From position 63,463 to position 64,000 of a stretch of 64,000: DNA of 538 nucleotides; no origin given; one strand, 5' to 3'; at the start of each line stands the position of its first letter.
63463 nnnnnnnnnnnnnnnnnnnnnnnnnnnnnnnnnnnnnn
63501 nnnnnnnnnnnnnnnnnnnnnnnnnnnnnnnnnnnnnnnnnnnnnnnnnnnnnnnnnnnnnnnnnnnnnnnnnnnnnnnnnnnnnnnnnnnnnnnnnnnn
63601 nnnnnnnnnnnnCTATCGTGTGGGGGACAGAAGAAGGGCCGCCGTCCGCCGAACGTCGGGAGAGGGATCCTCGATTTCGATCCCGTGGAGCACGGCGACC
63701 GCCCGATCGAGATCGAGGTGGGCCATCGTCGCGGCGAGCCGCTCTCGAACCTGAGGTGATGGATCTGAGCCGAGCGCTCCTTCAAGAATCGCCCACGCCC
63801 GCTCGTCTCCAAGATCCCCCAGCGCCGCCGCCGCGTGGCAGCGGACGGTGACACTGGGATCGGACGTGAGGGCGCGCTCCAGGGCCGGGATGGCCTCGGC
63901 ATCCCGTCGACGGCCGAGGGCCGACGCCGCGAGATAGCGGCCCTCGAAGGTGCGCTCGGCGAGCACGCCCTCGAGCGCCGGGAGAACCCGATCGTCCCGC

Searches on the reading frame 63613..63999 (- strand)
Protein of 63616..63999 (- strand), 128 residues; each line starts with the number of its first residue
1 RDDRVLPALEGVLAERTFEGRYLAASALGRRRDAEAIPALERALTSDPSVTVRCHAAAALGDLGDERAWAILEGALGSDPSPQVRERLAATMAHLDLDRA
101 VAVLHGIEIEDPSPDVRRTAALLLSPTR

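Call 27: search_protein_families(library=ncbifam, proteins=[window:63613-63966:-], max_evalue=0.1)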
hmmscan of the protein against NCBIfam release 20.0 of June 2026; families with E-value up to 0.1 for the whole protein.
window:63613-63966:- (117 aa): 6 families
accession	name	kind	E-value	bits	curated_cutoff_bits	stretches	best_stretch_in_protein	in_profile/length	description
NF045915.1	PhycobilmeDegNblB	equivalog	6.7e-11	42.1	300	1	15-97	121-201/214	phycobilisome degradation protein NblB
NF010374.0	PRK13800.1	equivalog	1.4e-06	26.9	1196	1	10-114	760-864/898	fumarate reductase/succinate dehydrogenase flavoprotein subunit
NF058502.1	phyc_lyase_CpcE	equivalog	0.00022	20.8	330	1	10-64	59-112/260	C-phycocyanin alpha-cysteine-84 phycocyanobilin lyase subunit CpcE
NF058515.1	phyc_lyase_CpcF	equivalog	0.00048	19.7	220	1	5-52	72-119/200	C-phycocyanin alpha-cysteine-84 phycocyanobilin lyase subunit CpcF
TIGR02270.1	TIGR02270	subfamily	0.00097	18.3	206.8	1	2-112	126-233/410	TIGR02270 family protein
NF058505.1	phyc_lyase_CpeY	equivalog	0.078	11.5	600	0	13-89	72-147/419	C-phycoerythrin alpha-cysteine-82 phycoerythrobilin lyase CpeY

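Call 49: find_encoding_contigs(protein=window:63613-63966:-, flank=10000, max_places=2)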
Protein window:63613-63966:- (117 aa): no gene with exactly this product is on record in the collection.

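Call 66: search_protein_families(library=pfam, proteins=[window:63616-63999:-], max_evalue=0.01)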
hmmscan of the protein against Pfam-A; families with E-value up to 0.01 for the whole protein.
window:63616-63999:- (128 aa): 7 families
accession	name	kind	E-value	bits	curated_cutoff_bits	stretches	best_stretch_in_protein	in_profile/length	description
PF13646.12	HEAT_2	-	2e-20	73.3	27.7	2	14-92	10-87/88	HEAT repeats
PF02985.28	HEAT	-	8.9e-13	47.6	23.5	1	37-64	2-28/31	HEAT repeat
PF13513.12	HEAT_EZ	-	2.1e-07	31.7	27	1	24-61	7-53/55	HEAT-like repeat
PF03130.22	HEAT_PBS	-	1.3e-05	25.7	20.9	1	21-45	2-26/27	PBS lyase HEAT-like repeat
PF00514.29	Arm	-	0.00041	20.7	20.6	0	33-61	10-37/41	Armadillo/beta-catenin-like repeat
PF13428.12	TPR_14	-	0.00089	20.2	23.5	0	21-54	5-39/44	Tetratricopeptide repeat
PF12717.13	Cnd1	-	0.0037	17.8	26.4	0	109-125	30-46/162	non-SMC mitotic condensation complex subunit 1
